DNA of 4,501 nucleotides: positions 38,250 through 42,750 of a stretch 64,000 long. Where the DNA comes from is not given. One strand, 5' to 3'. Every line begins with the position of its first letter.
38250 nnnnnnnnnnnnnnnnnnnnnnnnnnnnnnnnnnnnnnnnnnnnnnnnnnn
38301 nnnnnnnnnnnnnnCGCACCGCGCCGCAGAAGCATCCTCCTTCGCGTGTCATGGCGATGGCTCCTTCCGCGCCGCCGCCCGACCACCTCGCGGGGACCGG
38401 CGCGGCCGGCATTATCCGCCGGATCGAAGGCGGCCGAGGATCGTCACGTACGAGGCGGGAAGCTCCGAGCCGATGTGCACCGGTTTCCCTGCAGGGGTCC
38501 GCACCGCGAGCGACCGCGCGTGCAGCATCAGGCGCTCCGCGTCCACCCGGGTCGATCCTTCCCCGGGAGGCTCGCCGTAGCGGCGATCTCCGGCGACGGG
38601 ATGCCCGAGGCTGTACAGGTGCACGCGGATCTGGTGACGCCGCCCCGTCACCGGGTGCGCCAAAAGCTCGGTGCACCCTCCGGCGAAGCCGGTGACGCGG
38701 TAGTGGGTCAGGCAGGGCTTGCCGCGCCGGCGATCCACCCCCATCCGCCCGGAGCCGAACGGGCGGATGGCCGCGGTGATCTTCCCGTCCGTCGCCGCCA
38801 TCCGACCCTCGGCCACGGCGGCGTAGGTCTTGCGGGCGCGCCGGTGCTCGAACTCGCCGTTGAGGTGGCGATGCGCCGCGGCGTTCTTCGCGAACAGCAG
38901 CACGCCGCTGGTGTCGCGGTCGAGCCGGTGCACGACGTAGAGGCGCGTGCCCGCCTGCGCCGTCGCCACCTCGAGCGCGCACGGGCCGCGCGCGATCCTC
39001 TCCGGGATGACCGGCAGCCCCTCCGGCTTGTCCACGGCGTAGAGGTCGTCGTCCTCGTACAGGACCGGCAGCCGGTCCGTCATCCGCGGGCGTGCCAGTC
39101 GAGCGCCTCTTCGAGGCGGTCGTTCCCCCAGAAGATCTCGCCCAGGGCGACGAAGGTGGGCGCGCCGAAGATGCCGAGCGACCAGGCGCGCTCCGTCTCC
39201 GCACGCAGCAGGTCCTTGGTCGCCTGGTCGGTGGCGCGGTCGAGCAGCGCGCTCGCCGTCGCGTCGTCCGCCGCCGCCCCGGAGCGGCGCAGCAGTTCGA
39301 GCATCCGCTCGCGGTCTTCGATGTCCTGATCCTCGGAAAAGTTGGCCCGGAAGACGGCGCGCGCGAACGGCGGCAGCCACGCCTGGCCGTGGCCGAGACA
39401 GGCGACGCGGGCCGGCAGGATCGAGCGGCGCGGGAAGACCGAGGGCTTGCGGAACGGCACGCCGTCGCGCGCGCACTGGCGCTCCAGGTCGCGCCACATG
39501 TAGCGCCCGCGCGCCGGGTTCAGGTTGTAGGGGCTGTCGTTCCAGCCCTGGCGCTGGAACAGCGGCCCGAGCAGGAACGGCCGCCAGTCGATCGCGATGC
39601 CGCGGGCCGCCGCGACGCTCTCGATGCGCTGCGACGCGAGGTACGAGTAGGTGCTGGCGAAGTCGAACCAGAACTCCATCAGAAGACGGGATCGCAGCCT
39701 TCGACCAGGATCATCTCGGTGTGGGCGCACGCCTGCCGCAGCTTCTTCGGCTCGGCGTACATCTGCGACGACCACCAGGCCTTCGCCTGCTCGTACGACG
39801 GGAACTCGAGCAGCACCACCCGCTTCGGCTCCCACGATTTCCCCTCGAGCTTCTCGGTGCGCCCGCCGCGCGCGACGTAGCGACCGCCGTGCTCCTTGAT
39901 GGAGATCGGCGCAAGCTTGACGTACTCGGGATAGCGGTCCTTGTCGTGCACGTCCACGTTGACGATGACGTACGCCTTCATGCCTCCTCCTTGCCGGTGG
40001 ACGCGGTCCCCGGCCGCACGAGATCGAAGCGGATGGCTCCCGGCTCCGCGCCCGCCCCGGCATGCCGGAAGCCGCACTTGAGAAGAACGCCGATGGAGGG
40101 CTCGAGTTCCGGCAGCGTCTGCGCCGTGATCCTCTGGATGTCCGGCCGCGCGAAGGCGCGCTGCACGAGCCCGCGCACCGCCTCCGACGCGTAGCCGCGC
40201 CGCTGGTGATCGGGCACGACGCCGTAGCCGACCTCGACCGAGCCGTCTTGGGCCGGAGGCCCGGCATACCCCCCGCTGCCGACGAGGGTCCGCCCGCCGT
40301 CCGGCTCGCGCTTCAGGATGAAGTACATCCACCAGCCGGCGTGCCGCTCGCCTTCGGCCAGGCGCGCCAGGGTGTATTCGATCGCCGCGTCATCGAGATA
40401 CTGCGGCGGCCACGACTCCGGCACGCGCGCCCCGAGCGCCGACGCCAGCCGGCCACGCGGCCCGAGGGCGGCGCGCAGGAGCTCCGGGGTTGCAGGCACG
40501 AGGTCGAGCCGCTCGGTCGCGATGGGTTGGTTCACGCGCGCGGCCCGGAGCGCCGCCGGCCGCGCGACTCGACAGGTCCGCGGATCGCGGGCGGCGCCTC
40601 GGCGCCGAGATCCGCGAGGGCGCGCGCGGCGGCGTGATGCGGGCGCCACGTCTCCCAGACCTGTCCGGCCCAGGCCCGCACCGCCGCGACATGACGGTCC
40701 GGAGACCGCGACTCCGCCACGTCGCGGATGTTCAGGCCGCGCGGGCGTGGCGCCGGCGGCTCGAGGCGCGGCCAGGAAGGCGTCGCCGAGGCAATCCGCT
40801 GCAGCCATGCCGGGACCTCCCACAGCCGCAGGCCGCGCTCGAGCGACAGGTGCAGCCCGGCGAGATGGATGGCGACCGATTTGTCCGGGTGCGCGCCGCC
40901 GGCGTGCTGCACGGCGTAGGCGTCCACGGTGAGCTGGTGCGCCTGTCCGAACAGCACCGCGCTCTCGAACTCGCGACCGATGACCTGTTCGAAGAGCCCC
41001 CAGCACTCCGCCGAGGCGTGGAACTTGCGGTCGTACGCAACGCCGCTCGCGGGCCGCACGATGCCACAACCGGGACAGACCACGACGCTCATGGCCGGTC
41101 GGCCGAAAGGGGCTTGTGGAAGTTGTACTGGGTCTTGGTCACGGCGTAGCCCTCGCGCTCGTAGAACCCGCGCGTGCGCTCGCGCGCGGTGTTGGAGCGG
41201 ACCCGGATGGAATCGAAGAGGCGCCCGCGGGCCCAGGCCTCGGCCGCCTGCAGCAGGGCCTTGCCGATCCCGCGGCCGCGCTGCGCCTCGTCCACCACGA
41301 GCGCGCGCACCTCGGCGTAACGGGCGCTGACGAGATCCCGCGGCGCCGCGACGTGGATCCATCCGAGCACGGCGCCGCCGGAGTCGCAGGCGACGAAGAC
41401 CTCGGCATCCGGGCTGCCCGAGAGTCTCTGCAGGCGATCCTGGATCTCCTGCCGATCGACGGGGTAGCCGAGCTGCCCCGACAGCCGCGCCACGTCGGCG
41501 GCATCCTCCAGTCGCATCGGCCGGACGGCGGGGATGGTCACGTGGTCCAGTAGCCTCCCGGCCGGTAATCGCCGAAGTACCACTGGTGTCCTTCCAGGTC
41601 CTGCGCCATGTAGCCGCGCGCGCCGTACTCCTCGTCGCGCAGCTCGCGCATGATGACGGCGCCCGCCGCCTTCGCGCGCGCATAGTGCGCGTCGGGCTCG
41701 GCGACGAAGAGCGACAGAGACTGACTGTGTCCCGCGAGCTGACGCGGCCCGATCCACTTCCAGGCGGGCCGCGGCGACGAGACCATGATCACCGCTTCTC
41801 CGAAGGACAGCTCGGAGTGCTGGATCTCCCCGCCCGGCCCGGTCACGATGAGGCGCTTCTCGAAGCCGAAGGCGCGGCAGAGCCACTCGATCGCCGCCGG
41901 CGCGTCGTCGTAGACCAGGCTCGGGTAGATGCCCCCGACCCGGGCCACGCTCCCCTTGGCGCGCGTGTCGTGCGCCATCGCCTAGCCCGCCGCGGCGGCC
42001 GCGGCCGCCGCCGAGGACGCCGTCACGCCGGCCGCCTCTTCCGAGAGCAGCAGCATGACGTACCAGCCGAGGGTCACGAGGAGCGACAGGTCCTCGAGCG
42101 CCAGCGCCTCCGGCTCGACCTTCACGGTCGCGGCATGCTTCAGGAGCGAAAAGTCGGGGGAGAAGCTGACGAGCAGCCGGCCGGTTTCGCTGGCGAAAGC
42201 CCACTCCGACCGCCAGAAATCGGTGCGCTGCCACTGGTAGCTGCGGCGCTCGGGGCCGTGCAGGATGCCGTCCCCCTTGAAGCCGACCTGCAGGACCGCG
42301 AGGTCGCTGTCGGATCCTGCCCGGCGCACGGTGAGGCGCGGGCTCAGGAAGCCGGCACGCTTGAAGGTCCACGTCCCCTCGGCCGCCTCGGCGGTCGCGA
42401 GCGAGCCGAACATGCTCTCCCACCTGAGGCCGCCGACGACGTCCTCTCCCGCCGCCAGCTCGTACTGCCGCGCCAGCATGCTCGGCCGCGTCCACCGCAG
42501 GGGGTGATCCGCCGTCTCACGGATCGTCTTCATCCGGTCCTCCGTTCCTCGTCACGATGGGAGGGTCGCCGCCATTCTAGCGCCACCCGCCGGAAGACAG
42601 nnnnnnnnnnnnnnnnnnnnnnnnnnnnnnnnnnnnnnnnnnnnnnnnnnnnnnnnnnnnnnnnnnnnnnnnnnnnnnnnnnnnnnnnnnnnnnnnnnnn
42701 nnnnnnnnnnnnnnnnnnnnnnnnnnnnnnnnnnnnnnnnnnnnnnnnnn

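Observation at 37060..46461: Run of about 17 co-directional small accessory genes with pervasive stop/start overlaps (translational coupling)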

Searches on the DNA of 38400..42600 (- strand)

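Call 65: search_dna_similar(query=window:38400-42600:-, collection=plasmids, mode=distant, max_rows=10)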
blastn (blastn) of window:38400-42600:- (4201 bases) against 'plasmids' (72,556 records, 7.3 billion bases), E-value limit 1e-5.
Records with a match: 11; places in all: 11; records where one place covers at least 80% of the query: 0.
Best place of each record, by identity: 60-80% 11.
By first word of the organism name: Sinorhizobium 5; Methylobacterium 1; Gemmatirosa 1; Shinella 1; Cupriavidus 1; Mesorhizobium 1; Nonomuraea 1.
By predicted mobility (MOB-suite, as given by PLSDB): non-mobilizable 10; mobilizable 1.
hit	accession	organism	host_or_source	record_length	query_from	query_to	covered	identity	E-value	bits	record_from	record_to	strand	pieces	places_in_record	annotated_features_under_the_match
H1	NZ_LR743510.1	Methylobacterium bullatum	-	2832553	2925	3506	8%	70.4%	7e-10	141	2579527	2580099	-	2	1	none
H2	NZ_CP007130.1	Gemmatirosa kalamazoonensis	-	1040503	2697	2903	5%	74.0%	2e-24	123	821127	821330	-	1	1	record has no annotation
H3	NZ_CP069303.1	Shinella sp. PSBB067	monoisolate,Minnesota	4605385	3646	3752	3%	75.7%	2e-9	73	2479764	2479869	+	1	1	none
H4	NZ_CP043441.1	Cupriavidus campinensis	cell culture,soil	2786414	3404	3487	2%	77.4%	4e-7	67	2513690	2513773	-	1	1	none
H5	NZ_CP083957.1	Mesorhizobium sp. B1-1-8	cell culture,soil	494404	3426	3506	2%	77.8%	4e-7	66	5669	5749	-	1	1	2-hydroxychromene-2-carboxylate isomerase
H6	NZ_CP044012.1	Sinorhizobium sp. BG8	Prosopis cineraria,pure bacterial ...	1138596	3423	3500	2%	78.2%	1e-6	65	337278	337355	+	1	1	none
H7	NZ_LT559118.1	Nonomuraea gerenzanensis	-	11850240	2345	2422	2%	78.2%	1e-6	65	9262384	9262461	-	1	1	none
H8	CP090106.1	Sinorhizobium meliloti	Medicago,Cell culture,Plant nodule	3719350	3666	3738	2%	79.5%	1e-6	65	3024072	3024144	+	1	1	RluA family pseudouridine synthase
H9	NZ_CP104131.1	Sinorhizobium sp. K101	Phaseolus vulgaris,cell ...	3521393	3666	3738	2%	79.5%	1e-6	65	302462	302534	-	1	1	none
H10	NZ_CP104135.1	Sinorhizobium sp. C101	Phaseolus vulgaris,cell ...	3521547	3666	3738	2%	79.5%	1e-6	65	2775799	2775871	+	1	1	none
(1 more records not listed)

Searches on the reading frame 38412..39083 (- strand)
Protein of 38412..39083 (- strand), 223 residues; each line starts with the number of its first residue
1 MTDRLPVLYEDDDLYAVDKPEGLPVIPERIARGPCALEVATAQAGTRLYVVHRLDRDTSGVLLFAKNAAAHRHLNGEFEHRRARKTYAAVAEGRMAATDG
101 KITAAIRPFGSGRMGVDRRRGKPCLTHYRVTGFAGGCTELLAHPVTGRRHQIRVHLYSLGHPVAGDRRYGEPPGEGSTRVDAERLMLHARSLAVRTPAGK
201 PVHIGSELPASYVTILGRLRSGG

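Call 6: search_protein_families(library=pfam, proteins=[window:38412-39083:-], max_evalue=0.01)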
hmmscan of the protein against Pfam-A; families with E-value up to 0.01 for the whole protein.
window:38412-39083:- (223 aa): 1 family
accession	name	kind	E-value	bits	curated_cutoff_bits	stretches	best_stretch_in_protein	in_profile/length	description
PF00849.27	PseudoU_synth_2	-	1.6e-30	106.8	26.8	1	14-156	2-150/152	RNA pseudouridylate synthase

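Call 17: search_protein_families(library=ncbifam, proteins=[window:38412-39083:-], max_evalue=0.01)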
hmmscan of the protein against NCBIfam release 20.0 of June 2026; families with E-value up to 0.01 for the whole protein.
window:38412-39083:- (223 aa): 7 families
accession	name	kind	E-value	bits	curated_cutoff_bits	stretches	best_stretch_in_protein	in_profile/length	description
TIGR00005.1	rluA_subfam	subfamily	1e-52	179.3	192.7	1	5-216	73-294/298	RluA family pseudouridine synthase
NF007543.0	PRK10158.1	equivalog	1.1e-29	103.7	286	1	5-198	14-206/219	bifunctional tRNA pseudouridine(32) synthase/23S rRNA pseudouridine(746) synthase RluA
NF008321.0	PRK11112.1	equivalog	1.2e-29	103.4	328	1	5-216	2-231/257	tRNA pseudouridine(65) synthase TruC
NF008249.0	PRK11025.1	equivalog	3.6e-29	101.7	378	1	7-220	95-314/317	23S rRNA pseudouridine(955/2504/2580) synthase RluC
NF008385.0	PRK11180.1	equivalog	2.6e-27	96.1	351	1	5-220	84-313/325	23S rRNA pseudouridine(1911/1915/1917) synthase RluD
TIGR01621.1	RluA-like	hypoth_equivalog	1.2e-26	93.3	222.3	1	5-174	2-168/217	TIGR01621 family pseudouridine synthase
TIGR00093.1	TIGR00093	subfamily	4.4e-05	23.3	109.3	1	44-98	27-79/161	pseudouridine synthase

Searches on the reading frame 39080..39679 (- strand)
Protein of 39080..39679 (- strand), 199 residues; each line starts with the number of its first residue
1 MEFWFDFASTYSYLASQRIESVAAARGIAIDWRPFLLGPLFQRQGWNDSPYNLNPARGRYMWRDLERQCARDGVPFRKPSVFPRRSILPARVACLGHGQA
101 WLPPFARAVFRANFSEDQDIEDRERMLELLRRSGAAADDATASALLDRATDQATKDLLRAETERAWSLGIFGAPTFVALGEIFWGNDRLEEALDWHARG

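Call 6: search_protein_families(library=pfam, proteins=[window:39080-39679:-], max_evalue=0.01)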
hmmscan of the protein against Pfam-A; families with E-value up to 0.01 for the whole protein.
window:39080-39679:- (199 aa): 1 family
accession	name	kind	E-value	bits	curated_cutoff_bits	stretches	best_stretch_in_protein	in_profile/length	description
PF01323.26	DSBA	-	1.8e-33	116.4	25.6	1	2-191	3-185/191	DSBA-like thioredoxin domain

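Call 17: search_protein_families(library=ncbifam, proteins=[window:39080-39679:-], max_evalue=0.01)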
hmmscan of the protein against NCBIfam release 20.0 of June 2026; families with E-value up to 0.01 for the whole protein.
window:39080-39679:- (199 aa): 0 families

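Call 64: search_protein_families(library=padloc, proteins=[window:39080-39679:-], max_evalue=0.001)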
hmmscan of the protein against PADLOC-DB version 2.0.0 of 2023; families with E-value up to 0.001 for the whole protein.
window:39080-39679:- (199 aa): 0 families

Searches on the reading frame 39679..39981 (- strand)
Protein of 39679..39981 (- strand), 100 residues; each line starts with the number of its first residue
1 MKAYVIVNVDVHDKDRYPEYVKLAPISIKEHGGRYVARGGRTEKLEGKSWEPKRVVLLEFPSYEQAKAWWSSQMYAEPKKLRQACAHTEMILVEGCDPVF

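Call 6: search_protein_families(library=pfam, proteins=[window:39679-39981:-], max_evalue=0.01)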
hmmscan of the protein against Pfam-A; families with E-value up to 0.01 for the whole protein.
window:39679-39981:- (100 aa): 1 family
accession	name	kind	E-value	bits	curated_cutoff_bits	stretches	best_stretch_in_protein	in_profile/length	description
PF07045.17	DUF1330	-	2e-32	111.9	23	1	2-96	1-94/94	Domain of unknown function (DUF1330)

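Call 64: search_protein_families(library=padloc, proteins=[window:39679-39981:-], max_evalue=0.001)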
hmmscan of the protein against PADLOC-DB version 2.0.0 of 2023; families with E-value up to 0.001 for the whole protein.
window:39679-39981:- (100 aa): 0 families

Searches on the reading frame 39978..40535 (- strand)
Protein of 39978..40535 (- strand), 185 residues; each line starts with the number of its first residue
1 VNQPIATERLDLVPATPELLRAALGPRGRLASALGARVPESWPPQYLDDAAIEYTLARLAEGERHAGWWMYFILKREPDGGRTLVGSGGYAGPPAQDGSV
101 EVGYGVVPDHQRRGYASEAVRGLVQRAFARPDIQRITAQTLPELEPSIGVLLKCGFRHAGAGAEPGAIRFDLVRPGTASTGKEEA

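Call 6: search_protein_families(library=pfam, proteins=[window:39978-40535:-], max_evalue=0.01)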
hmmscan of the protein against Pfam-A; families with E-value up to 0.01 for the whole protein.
window:39978-40535:- (185 aa): 5 families
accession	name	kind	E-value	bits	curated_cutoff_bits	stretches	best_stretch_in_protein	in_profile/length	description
PF13302.13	Acetyltransf_3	-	4.3e-18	66.8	25.4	1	42-157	27-138/138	Acetyltransferase (GNAT) domain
PF00583.31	Acetyltransf_1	-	6.3e-11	43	20.7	1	57-156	27-116/116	Acetyltransferase (GNAT) family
PF13420.13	Acetyltransf_4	-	0.00011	22.7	24.3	1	45-160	28-138/155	Acetyltransferase (GNAT) domain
PF13523.12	Acetyltransf_8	-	0.00041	20.4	27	1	95-160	75-141/145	Acetyltransferase (GNAT) domain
PF08445.16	FR47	-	0.0056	17.1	22.1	1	106-158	29-79/86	FR47-like protein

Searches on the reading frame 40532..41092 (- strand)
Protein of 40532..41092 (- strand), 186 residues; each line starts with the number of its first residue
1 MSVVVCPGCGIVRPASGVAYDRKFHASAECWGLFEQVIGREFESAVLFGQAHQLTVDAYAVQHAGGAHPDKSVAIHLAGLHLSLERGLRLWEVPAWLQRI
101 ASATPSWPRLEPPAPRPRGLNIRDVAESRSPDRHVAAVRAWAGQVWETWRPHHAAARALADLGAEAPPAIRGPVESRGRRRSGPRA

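Call 5: search_protein_families(library=pfam, proteins=[window:40532-41092:-], max_evalue=0.01)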
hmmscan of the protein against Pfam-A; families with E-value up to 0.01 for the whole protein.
window:40532-41092:- (186 aa): 1 family
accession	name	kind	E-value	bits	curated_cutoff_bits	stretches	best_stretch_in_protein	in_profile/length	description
PF19371.4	DUF5946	-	4.7e-33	115.1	28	1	5-150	2-141/141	Family of unknown function (DUF5946)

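Call 7: find_encoding_contigs(protein=window:40532-41092:-, flank=10000, max_places=10)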
Protein window:40532-41092:- (186 aa): 3 contigs read that carry it; 2 places shown.
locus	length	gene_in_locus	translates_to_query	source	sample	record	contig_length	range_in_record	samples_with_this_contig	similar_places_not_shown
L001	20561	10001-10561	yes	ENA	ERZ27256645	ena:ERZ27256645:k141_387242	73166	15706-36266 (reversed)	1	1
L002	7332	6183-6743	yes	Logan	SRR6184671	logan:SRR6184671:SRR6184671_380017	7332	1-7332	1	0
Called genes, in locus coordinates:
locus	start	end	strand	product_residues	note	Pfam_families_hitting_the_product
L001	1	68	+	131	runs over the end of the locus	PF00903:Glyoxalase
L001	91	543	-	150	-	PF08327:AHSA1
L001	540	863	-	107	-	PF12840:HTH_20, PF01022:HTH_5, PF08279:HTH_11 (faint), PF12802:MarR_2, PF13551:HTH_29 (faint)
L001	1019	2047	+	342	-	PF08100:Dimerisation, PF00891:Methyltransf_2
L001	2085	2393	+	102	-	PF06906:DUF1272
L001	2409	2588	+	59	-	-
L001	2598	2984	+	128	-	PF04343:DUF488, PF22751:DUF488-N3a, PF22752:DUF488-N3i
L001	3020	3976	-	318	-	PF00291:PALP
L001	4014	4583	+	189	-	PF13673:Acetyltransf_10, PF00583:Acetyltransf_1, PF13508:Acetyltransf_7, PF08445:FR47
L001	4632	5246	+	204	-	-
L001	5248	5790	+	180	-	PF08002:DUF1697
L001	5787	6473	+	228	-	-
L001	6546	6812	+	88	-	-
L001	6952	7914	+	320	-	PF13527:Acetyltransf_9 (weak), PF00583:Acetyltransf_1, PF13673:Acetyltransf_10, PF13508:Acetyltransf_7, PF13527:Acetyltransf_9, PF00583:Acetyltransf_1, PF13508:Acetyltransf_7, PF13673:Acetyltransf_10, +2 more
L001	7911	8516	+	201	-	PF04140:ICMT, PF04191:PEMT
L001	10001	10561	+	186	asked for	PF19371:DUF5946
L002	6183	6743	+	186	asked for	PF19371:DUF5946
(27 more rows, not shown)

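Call 12: find_related_loci(query=window:40532-41092:-, collection=genome_contigs, flank=10000)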
Query window:40532-41092:- (186 aa) in genome_contigs; peptide patterns used: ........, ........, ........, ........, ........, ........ (x = any residue, [..] = any of these).
599 stretches matched a pattern (row limit reached: there are more); 6 encode a relative of the query (tblastn E <= 1e-3); 6 distinct loci.
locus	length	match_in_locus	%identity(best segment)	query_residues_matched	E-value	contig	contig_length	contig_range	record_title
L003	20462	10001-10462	65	5-160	4e-60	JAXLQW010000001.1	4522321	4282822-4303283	MAG: Thermoanaerobaculia bacterium isolate STL-ACI13 C1.108.fa-1, whole genome shotgun sequence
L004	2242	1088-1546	63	6-160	2e-59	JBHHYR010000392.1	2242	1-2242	MAG: Candidatus Binatia bacterium isolate Maj_2_bin.38 NODE_35361_length_2242_cov_6.258802, whole genome shotgun sequenc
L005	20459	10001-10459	62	6-160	3e-58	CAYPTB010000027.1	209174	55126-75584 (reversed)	MAG TPA_asm: uncultured Planctomycetaceae bacterium isolate binchicken_co31_419 genome assembly, contig: k141_653170, wh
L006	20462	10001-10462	61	5-160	4e-58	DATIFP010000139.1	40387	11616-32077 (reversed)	MAG TPA_asm: Blastocatellia bacterium isolate SMAG_U16398 k141_1440388, whole genome shotgun sequence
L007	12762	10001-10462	60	5-160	4e-56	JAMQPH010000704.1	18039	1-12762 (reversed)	MAG: Pyrinomonadaceae bacterium isolate SH2 k141_222039, whole genome shotgun sequence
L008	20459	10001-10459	53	6-160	3e-44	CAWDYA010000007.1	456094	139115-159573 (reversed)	MAG: uncultured Acidobacteriota bacterium isolate MFD05684.bin.1.277 genome assembly, contig: contig_54097, whole genome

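Call 17: search_protein_families(library=ncbifam, proteins=[window:40532-41092:-], max_evalue=0.01)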
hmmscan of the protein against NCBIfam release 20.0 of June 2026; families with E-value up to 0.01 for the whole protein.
window:40532-41092:- (186 aa): 0 families

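Call 64: search_protein_families(library=padloc, proteins=[window:40532-41092:-], max_evalue=0.001)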
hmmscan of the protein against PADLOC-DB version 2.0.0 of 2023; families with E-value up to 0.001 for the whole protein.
window:40532-41092:- (186 aa): 0 families

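Call 67: search_solved_structures(query=window:40532-41092:-, max_evalue=1)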
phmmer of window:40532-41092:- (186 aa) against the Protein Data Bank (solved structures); distinct sequences matched with E-value up to 1: 0.

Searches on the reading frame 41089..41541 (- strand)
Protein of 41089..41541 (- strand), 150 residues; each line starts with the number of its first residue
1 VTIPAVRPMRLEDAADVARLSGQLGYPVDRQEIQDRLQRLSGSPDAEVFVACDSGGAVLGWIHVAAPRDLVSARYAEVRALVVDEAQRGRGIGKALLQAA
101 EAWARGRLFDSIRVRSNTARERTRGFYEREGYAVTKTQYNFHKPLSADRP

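Call 5: search_protein_families(library=pfam, proteins=[window:41089-41541:-], max_evalue=0.01)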
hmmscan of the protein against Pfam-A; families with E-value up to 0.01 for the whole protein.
window:41089-41541:- (150 aa): 5 families
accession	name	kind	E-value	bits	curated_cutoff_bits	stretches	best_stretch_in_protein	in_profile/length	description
PF00583.31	Acetyltransf_1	-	6.6e-15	55.9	20.7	1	37-132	24-116/116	Acetyltransferase (GNAT) family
PF13508.13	Acetyltransf_7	-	7.6e-14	52.3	27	1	45-133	2-83/84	Acetyltransferase (GNAT) domain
PF13673.13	Acetyltransf_10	-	7.4e-09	36.1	23.6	1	46-140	30-115/128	Acetyltransferase (GNAT) domain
PF13302.13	Acetyltransf_3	-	0.00036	21.7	25.4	1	6-131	4-136/138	Acetyltransferase (GNAT) domain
PF14542.12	Acetyltransf_CG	-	0.0045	17.5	30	1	81-105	30-54/80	GCN5-related N-acetyl-transferase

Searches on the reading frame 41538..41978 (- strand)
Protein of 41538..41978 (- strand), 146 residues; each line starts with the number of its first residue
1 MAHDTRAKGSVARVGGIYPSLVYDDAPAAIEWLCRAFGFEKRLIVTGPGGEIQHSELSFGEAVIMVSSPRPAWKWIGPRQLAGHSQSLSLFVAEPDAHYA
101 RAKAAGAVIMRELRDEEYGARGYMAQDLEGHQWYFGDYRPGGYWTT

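Call 5: search_protein_families(library=pfam, proteins=[window:41538-41978:-], max_evalue=0.01)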
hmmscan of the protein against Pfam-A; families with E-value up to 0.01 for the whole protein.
window:41538-41978:- (146 aa): 1 family
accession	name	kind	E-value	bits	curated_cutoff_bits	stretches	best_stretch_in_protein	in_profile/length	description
PF00903.31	Glyoxalase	-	1.9e-10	41.6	20.6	1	21-134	7-120/121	Glyoxalase/Bleomycin resistance protein/Dioxygenase superfamily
